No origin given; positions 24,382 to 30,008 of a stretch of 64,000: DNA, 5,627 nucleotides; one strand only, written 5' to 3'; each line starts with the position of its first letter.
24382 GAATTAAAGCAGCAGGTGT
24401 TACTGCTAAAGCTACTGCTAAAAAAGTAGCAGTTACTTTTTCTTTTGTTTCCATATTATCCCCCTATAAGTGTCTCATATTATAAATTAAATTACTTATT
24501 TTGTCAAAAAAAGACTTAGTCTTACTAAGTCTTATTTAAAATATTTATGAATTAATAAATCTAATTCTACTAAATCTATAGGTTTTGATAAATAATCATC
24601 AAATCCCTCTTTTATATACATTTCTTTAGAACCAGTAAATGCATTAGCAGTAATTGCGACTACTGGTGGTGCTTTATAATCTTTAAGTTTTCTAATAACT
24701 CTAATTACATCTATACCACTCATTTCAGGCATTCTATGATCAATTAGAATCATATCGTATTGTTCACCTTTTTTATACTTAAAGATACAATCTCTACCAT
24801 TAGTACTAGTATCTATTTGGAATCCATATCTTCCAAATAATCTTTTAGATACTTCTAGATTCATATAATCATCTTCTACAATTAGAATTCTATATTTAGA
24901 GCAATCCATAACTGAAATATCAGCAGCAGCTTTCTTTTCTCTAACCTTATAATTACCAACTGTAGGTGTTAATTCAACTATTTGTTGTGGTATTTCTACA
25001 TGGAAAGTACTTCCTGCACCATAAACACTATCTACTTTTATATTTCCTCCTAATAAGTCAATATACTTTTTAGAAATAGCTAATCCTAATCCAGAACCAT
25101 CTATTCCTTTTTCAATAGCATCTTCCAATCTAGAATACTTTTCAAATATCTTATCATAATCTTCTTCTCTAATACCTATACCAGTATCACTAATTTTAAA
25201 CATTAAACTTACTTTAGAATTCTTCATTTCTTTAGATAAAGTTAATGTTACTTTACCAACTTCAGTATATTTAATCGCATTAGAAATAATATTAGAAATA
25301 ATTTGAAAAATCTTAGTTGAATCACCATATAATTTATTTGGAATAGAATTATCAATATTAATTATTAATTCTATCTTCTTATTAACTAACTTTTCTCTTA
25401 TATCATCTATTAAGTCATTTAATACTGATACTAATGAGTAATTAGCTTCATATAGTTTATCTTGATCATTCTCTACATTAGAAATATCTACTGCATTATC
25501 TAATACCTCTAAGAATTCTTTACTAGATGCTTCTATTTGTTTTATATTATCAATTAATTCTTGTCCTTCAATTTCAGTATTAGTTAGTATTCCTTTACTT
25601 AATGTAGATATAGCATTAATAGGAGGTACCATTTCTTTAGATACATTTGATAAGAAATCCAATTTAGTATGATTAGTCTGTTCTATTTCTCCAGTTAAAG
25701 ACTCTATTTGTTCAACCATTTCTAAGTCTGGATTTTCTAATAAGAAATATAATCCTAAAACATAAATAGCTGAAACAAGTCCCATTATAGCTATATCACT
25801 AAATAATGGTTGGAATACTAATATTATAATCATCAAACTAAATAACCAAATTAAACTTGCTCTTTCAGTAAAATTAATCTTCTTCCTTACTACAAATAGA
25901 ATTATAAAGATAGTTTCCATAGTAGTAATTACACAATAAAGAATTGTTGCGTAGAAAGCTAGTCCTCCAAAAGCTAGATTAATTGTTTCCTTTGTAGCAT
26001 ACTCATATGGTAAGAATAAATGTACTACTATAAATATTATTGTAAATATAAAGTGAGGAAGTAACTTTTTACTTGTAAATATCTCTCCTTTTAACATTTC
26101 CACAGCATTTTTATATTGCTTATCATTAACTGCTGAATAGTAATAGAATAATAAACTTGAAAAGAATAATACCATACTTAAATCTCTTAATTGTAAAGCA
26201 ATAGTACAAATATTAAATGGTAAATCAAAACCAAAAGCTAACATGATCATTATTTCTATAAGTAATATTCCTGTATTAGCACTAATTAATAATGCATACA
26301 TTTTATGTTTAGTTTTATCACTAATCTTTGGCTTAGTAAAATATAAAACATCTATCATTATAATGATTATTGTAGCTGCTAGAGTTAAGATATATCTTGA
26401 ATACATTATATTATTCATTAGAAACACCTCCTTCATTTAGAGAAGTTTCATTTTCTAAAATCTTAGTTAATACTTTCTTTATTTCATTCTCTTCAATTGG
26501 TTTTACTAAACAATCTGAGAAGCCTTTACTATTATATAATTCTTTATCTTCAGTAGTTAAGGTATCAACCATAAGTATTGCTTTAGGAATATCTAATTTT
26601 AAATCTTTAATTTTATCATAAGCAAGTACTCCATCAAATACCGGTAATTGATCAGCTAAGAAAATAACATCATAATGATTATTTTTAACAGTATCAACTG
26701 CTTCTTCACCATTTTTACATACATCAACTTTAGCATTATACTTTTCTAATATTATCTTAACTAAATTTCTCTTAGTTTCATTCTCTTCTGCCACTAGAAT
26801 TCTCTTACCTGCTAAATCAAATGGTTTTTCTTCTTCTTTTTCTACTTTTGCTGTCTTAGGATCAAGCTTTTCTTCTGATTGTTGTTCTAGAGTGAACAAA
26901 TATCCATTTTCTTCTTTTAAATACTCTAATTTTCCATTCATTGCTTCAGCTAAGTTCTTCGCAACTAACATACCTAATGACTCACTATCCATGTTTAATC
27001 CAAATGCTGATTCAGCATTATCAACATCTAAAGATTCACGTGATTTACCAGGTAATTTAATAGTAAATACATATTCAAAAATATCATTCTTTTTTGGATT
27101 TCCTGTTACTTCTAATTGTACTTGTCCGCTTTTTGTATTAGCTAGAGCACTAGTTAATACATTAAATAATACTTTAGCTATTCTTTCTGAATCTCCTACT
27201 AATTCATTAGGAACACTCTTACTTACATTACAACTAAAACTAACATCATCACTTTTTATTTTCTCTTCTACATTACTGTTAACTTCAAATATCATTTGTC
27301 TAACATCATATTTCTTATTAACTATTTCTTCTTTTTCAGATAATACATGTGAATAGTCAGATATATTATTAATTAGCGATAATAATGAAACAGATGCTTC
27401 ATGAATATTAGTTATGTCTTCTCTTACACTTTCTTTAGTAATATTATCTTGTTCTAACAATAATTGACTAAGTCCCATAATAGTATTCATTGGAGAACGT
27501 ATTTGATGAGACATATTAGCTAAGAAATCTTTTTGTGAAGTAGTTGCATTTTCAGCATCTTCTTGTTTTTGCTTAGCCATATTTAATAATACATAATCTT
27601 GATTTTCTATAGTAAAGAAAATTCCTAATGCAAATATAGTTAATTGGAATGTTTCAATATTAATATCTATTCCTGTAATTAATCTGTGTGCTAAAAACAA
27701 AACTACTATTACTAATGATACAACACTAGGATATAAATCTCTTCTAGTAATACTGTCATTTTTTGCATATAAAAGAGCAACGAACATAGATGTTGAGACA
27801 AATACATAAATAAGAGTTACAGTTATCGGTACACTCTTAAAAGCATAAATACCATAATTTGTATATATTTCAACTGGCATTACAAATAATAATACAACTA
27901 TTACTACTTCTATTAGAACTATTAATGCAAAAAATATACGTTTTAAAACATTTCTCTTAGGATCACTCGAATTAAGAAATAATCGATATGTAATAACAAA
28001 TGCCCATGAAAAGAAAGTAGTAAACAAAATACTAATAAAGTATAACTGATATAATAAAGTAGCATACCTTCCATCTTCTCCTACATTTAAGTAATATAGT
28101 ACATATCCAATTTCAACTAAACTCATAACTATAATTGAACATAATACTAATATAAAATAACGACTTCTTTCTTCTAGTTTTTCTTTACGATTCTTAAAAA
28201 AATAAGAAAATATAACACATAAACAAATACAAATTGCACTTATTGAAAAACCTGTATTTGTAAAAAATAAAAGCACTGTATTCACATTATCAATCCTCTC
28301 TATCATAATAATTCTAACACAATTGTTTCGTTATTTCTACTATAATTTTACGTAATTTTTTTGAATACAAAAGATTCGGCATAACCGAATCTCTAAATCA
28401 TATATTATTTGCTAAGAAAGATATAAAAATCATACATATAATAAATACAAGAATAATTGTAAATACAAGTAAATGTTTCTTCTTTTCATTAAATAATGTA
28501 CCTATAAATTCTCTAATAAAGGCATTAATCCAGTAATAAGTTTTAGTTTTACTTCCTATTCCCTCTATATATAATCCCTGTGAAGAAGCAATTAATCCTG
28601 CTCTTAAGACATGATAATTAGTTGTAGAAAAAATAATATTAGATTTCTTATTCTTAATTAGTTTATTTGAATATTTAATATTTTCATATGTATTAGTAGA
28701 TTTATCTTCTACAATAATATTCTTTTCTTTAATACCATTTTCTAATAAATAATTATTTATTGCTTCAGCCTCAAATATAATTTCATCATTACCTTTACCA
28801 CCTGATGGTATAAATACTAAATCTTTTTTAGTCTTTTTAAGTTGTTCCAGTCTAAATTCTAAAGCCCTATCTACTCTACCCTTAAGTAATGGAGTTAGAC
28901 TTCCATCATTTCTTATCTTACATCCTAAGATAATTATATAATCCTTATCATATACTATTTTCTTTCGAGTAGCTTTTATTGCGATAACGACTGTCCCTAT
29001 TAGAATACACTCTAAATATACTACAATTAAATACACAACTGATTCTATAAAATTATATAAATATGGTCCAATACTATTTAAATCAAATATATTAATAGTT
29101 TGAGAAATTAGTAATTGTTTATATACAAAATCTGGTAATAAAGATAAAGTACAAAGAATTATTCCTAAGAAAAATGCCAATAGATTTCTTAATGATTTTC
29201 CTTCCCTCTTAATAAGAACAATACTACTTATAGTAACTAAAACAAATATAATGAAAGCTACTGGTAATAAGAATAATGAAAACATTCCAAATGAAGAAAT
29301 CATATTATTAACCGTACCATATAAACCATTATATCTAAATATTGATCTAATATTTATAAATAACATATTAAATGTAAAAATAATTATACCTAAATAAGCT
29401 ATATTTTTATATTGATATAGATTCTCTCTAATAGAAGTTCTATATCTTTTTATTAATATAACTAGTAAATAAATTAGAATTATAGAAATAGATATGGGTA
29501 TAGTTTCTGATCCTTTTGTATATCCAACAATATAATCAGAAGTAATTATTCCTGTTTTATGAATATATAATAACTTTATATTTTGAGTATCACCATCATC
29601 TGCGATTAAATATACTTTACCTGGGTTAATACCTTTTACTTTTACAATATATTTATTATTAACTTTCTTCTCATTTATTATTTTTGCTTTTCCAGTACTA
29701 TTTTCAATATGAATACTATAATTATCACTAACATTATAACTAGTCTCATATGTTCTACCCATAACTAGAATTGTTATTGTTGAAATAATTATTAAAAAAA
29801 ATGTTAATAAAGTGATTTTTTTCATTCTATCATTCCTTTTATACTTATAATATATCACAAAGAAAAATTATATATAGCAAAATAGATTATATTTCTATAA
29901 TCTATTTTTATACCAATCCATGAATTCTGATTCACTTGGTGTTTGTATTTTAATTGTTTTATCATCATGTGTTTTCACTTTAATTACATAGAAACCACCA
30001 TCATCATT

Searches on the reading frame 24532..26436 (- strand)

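Call 16: search_protein_families(library=pfam, proteins=[window:24532-26436:-], max_evalue=0.001)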
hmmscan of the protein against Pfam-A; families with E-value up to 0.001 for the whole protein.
window:24532-26436:- (634 aa): 2 families
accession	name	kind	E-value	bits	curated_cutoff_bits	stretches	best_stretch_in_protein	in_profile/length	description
PF02518.31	HATPase_c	-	2.7e-26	92.6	26.4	1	371-485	1-110/111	Histidine kinase-, DNA gyrase B-, and HSP90-like ATPase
PF00072.30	Response_reg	-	9.9e-22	77.7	30.2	1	517-626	1-107/111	Response regulator receiver domain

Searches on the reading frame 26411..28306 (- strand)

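Call 16: search_protein_families(library=pfam, proteins=[window:26411-28306:-], max_evalue=0.001)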
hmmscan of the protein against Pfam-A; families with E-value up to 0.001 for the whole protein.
window:26411-28306:- (631 aa): 3 families
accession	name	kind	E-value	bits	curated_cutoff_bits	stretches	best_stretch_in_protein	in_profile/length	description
PF00072.30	Response_reg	-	8.1e-15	55.4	30.2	1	503-613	1-110/111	Response regulator receiver domain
PF00512.31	HisKA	-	4.8e-14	52.6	26.9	1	258-320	2-62/66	His Kinase A (phospho-acceptor) domain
PF02518.31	HATPase_c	-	0.00011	23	26.4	1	371-474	1-106/111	Histidine kinase-, DNA gyrase B-, and HSP90-like ATPase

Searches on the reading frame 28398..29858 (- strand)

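Call 16: search_protein_families(library=pfam, proteins=[window:28398-29858:-], max_evalue=0.001)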
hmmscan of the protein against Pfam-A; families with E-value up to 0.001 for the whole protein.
window:28398-29858:- (486 aa): 2 families
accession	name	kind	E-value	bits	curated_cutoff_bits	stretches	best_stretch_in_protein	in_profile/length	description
PF02698.23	DUF218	-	1.9e-25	89.7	27.6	1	306-453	1-133/133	DUF218 domain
PF03600.22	CitMHS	-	6.2e-05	22.7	31.9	0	181-480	140-220/336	Citrate transporter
